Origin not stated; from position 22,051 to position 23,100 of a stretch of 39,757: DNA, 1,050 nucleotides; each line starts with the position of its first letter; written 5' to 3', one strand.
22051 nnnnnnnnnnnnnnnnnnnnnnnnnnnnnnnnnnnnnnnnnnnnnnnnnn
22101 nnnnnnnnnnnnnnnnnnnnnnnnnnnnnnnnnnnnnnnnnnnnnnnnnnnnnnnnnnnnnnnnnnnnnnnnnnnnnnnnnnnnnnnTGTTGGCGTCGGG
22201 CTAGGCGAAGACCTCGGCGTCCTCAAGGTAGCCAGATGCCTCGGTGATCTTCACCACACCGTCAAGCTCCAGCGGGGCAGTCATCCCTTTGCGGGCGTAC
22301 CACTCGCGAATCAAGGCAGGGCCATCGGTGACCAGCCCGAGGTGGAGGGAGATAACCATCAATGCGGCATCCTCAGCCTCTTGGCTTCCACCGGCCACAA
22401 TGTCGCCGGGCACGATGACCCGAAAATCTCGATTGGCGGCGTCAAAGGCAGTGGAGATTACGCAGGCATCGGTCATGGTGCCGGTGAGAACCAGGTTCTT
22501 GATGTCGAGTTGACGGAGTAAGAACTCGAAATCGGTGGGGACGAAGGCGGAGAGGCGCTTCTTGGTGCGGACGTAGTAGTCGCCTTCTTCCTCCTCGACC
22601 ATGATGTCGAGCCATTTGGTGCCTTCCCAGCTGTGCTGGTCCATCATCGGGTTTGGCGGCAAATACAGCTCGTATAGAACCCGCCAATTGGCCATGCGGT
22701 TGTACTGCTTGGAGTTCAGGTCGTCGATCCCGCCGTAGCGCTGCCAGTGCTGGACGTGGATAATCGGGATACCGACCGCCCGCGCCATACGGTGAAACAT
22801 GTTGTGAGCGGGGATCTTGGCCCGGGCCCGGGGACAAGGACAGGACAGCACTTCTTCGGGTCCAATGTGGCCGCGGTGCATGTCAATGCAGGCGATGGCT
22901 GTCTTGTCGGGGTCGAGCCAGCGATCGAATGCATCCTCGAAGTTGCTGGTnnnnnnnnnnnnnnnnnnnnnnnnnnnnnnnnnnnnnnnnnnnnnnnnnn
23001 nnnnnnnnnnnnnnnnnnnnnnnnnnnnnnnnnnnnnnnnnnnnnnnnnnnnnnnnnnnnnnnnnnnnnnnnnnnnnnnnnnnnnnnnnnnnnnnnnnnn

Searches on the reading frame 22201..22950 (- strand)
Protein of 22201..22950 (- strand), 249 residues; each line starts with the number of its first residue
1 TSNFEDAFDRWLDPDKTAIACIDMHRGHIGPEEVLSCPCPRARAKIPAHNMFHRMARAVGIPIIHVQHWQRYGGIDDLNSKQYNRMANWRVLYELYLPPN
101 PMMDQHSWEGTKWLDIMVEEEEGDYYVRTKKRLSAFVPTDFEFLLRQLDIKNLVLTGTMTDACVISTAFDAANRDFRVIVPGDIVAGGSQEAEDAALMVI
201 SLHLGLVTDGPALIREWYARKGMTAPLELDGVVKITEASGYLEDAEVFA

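Call 41: search_solved_structures(query=window:22201-22950:-, max_evalue=0.001, show_alignments=1)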
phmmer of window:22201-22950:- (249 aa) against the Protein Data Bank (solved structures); distinct sequences matched with E-value up to 0.001: 34.
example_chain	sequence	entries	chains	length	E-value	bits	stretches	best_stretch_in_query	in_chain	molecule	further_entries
3hb7_A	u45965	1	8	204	1.6e-11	47.4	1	106-208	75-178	Isochorismatase hydrolase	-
5zn8_A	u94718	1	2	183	8.2e-10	41.8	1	128-198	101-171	Isochorismatase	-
6a8l_A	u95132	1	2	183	8.3e-10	41.8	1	128-198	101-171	Isochorismatase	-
3kl2_A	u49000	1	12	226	1.5e-09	40.9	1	120-197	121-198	Putative isochorismatase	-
3s2s_A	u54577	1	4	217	1.7e-09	40.8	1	121-201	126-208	Putative pyrazinamidase/nicotinamidase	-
8bkd_A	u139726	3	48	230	1.1e-08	38.1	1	12-210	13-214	Ureidoacrylate amidohydrolase RutB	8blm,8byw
6xjm_A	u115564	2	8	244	1.9e-08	37.3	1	8-226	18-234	Biuret hydrolase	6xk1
1nba_A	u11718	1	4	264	3.1e-08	36.6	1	15-185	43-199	N-CARBAMOYLSARCOSINE AMIDOHYDROLASE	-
8bln_A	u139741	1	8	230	5.1e-08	35.9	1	12-210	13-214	Ureidoacrylate amidohydrolase RutB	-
6azo_A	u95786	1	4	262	6.4e-08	35.6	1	10-204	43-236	Putative amidase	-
3eef_A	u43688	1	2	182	7.4e-08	35.4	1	103-187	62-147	N-carbamoylsarcosine amidase related protein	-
4l07_A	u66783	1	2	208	1.1e-07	34.9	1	126-217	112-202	Hydrolase, isochorismatase family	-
6azs_A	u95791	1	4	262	1.4e-07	34.5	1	11-204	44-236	Putative amidase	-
3txy_A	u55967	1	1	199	1.8e-07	34.1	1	127-208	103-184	Isochorismatase family protein family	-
5bk6_A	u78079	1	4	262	1.9e-07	34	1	10-204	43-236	Putative amidase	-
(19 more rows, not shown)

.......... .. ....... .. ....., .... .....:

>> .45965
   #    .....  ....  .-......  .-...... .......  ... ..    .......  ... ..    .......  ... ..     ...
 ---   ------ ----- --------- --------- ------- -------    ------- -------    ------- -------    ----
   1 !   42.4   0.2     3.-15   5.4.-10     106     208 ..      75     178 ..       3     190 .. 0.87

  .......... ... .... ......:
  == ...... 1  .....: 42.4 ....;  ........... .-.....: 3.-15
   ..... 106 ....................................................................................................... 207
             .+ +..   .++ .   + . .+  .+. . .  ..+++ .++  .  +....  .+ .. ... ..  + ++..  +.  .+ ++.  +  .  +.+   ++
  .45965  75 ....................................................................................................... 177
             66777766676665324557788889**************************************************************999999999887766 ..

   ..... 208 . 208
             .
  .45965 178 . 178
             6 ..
